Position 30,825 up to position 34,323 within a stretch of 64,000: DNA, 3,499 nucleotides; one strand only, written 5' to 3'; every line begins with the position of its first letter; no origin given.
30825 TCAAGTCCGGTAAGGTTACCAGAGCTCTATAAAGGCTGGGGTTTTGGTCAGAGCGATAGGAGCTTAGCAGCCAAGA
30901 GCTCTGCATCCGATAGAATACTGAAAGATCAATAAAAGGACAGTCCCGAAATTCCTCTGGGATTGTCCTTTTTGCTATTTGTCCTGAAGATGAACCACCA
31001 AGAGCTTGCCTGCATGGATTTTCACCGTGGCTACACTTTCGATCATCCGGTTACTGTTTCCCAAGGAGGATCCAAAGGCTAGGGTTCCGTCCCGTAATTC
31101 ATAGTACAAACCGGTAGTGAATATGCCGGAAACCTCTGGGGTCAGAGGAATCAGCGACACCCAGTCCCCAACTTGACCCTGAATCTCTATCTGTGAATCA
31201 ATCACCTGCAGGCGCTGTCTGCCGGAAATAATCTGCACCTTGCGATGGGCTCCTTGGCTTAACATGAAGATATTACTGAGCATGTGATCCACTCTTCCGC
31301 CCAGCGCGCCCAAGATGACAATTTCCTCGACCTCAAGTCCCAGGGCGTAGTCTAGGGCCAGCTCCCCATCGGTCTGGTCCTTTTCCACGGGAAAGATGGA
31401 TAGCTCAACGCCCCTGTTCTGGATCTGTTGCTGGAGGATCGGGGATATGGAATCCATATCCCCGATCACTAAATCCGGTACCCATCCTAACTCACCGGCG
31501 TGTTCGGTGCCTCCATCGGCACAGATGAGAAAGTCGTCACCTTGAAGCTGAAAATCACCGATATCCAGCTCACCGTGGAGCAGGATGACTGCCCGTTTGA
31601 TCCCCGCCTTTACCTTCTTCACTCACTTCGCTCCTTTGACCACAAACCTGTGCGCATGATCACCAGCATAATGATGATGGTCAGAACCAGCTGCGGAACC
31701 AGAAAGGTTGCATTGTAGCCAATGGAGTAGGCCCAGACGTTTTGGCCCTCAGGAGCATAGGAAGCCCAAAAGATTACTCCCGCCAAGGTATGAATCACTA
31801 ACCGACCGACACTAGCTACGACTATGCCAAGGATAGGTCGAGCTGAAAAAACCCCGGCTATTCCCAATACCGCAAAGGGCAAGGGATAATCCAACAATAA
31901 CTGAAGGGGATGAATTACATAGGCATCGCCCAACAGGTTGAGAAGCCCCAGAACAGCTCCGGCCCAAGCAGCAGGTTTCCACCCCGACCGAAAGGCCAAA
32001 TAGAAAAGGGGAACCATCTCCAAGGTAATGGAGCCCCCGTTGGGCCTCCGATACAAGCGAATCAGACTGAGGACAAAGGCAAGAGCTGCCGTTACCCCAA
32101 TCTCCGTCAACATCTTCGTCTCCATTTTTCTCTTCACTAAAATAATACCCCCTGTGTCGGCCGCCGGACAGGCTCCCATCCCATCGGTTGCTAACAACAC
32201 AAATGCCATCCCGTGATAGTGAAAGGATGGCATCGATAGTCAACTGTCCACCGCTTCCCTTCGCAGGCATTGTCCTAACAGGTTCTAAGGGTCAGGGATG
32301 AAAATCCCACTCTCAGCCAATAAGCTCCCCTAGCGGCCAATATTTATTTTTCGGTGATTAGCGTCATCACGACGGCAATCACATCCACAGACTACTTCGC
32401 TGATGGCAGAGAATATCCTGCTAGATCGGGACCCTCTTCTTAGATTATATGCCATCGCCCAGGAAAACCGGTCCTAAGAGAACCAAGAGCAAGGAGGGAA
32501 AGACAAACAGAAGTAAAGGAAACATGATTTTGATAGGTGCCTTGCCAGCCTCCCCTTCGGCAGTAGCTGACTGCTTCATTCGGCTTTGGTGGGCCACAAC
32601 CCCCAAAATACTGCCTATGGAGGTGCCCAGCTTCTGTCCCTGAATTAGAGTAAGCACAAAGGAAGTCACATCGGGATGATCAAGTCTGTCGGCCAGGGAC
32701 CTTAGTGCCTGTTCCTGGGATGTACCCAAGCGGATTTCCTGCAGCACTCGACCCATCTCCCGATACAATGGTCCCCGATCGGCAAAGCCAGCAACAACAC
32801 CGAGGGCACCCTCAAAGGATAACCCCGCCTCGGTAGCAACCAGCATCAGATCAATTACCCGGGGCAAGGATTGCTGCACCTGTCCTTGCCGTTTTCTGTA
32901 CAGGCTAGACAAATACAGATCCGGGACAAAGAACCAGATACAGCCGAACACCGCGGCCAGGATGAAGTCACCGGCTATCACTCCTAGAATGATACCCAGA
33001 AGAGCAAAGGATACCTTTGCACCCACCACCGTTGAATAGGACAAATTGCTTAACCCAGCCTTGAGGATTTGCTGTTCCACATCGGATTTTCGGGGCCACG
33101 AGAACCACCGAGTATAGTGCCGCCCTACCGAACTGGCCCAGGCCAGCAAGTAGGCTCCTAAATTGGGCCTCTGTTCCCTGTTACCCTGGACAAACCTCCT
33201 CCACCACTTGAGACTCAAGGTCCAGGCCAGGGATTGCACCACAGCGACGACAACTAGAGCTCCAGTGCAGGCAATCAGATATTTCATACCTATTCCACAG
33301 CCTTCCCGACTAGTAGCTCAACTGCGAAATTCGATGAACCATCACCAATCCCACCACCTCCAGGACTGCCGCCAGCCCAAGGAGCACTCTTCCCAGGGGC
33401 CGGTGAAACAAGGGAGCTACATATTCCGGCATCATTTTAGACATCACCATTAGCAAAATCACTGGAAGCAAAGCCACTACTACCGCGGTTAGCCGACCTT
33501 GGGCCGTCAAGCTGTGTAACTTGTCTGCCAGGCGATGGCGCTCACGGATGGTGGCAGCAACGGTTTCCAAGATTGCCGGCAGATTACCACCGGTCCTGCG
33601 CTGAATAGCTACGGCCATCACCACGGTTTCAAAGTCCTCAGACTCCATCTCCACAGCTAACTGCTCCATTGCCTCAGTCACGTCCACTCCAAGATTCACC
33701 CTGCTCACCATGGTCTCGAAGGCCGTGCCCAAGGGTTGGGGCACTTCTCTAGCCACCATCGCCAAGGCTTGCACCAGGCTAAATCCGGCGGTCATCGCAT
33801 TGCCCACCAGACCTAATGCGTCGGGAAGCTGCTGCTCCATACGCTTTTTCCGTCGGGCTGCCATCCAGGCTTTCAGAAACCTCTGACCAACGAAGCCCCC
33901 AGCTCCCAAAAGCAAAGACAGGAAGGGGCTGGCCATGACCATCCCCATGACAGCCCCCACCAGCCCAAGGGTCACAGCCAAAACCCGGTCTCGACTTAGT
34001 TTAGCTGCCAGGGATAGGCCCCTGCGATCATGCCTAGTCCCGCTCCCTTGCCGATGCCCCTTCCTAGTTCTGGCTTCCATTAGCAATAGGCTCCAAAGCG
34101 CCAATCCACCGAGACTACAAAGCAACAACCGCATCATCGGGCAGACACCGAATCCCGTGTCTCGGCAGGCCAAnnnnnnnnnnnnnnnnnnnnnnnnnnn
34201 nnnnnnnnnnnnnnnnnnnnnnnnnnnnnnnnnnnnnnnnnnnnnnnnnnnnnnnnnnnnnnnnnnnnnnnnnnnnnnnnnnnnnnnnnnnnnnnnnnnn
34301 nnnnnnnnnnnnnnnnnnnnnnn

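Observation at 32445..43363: Complete Tad/Flp pilus locus, including an outer-membrane-type secretin, inserted into a Spo0A-encoding, Bacillus-like syntenic backbone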

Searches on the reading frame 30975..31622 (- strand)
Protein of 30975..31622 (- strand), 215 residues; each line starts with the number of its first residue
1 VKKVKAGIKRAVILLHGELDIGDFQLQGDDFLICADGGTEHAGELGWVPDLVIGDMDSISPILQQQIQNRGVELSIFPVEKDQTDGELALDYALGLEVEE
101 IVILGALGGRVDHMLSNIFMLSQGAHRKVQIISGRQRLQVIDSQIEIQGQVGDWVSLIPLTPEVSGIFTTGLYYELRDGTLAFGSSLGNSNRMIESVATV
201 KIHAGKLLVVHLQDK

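Call 14: search_protein_families(library=pfam, proteins=[window:30975-31622:-], max_evalue=0.01)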
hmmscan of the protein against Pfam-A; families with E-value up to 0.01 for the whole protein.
window:30975-31622:- (215 aa): 2 families
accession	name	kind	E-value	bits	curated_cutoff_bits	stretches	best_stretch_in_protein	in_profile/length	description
PF04263.21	TPK_catalytic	-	4.5e-31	107.5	30.7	1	28-132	7-112/113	Thiamin pyrophosphokinase, catalytic domain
PF04265.19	TPK_B1_binding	-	5.1e-14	52.1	22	1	145-206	4-66/67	Thiamin pyrophosphokinase, vitamin B1 binding domain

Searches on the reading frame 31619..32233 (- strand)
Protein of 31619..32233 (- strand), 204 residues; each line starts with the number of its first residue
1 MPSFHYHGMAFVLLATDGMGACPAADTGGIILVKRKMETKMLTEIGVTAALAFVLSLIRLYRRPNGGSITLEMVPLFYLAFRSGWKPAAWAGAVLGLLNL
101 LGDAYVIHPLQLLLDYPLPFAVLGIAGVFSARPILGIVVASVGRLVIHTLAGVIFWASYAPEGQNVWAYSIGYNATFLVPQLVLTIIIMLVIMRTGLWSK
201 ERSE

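Call 14: search_protein_families(library=pfam, proteins=[window:31619-32233:-], max_evalue=0.01)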
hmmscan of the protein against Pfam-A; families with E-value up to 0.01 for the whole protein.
window:31619-32233:- (204 aa): 1 family
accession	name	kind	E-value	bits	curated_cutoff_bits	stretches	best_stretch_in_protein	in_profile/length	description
PF09515.15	Thia_YuaJ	-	2.7e-50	171.4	25.8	1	42-195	1-171/177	Thiamine transporter protein (Thia_YuaJ)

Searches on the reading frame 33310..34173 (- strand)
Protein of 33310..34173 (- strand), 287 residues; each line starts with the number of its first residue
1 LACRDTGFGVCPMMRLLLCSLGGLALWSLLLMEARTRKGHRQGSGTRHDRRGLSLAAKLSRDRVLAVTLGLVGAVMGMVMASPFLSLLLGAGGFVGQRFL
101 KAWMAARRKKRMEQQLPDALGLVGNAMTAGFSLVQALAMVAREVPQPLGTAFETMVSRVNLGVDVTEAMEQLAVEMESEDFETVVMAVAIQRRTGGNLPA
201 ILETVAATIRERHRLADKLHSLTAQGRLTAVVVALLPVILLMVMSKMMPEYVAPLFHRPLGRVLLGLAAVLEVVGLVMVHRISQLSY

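Call 4: search_protein_families(library=pfam, proteins=[window:33310-34173:-], max_evalue=0.01)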
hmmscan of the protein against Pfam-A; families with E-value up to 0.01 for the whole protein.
window:33310-34173:- (287 aa): 1 family
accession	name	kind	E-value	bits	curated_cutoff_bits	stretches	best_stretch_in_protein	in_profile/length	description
PF00482.28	T2SSF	-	5.4e-19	68.8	25.2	1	122-244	4-123/125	Type II secretion system (T2SS), protein F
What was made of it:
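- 33310..34137 (-): tadB platform protein (start most likely the ATG at 34137, ATGA overlap with tadZA). Call 4: T2SSF, 5.4e-19.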

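Call 5: search_protein_families(library=ncbifam, proteins=[window:33310-34173:-], max_evalue=0.01)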
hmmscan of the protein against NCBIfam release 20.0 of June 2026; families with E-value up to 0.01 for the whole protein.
window:33310-34173:- (287 aa): 3 families
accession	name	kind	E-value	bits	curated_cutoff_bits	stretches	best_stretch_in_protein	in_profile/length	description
NF046075.1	UpsF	equivalog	4.2e-06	25.8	400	1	103-247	300-435/484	membrane pilin protein UpsF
NF007861.0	PRK10573.1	equivalog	0.00037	19.7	401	1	107-277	52-220/401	protein transport protein HofC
NF004705.1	PRK06041.1-3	equivalog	0.0013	17.8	400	1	131-248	262-379/465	archaellar assembly protein ArlJ/FlaJ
